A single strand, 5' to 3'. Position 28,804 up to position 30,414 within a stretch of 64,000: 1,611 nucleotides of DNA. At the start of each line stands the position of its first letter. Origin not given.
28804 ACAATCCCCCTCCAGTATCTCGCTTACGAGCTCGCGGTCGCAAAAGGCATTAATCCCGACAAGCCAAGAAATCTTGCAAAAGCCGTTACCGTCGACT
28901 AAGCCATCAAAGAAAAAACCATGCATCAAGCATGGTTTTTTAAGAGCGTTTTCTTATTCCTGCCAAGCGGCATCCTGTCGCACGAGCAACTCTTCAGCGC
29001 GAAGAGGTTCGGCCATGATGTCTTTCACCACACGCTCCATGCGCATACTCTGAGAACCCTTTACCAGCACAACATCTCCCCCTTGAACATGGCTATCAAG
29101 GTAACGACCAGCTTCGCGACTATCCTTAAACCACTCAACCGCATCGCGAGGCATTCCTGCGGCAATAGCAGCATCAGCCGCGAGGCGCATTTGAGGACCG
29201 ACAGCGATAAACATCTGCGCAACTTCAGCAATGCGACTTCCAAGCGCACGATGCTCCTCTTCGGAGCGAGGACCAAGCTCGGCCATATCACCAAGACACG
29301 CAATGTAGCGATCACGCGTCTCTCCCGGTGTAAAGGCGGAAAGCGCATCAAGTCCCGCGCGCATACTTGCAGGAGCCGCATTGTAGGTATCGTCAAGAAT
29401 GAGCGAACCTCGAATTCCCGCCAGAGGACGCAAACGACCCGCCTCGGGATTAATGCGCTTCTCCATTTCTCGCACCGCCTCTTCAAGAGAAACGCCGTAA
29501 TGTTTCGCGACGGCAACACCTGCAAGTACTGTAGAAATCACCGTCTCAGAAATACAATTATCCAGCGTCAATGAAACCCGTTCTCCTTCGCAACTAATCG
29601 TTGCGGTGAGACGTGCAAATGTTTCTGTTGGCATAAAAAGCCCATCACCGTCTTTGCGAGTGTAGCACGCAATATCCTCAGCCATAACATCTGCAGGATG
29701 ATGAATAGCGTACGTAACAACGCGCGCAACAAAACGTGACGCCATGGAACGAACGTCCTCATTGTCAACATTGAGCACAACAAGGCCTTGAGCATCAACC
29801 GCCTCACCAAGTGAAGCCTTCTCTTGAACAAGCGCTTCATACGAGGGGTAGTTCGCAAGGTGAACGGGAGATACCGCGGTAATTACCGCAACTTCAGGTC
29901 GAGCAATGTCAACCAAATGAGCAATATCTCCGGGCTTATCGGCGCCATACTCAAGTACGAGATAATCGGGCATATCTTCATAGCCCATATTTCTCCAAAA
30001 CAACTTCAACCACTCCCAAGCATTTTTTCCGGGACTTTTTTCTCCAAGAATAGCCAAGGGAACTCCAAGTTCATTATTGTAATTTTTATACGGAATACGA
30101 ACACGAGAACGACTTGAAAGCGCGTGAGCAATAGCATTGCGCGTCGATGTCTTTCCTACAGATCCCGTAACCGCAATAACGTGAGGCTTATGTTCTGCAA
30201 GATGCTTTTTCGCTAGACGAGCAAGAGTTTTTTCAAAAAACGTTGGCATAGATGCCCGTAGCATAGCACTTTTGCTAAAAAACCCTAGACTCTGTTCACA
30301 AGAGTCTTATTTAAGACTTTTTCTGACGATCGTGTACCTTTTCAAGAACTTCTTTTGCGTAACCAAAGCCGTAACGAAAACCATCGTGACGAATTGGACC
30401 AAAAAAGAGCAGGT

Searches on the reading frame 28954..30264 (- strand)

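Call 16: search_protein_families(library=pfam, proteins=[window:28954-30264:-], max_evalue=0.00001)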
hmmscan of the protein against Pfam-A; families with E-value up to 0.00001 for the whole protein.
window:28954-30264:- (436 aa): 2 families
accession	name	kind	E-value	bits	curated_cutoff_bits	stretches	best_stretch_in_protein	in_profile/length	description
PF08245.18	Mur_ligase_M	-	1.3e-24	87.7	24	1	32-204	1-165/200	Mur ligase middle domain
PF02875.26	Mur_ligase_C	-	1.2e-21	78.3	28.4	1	276-404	1-126/127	Mur ligase, glutamate ligase domain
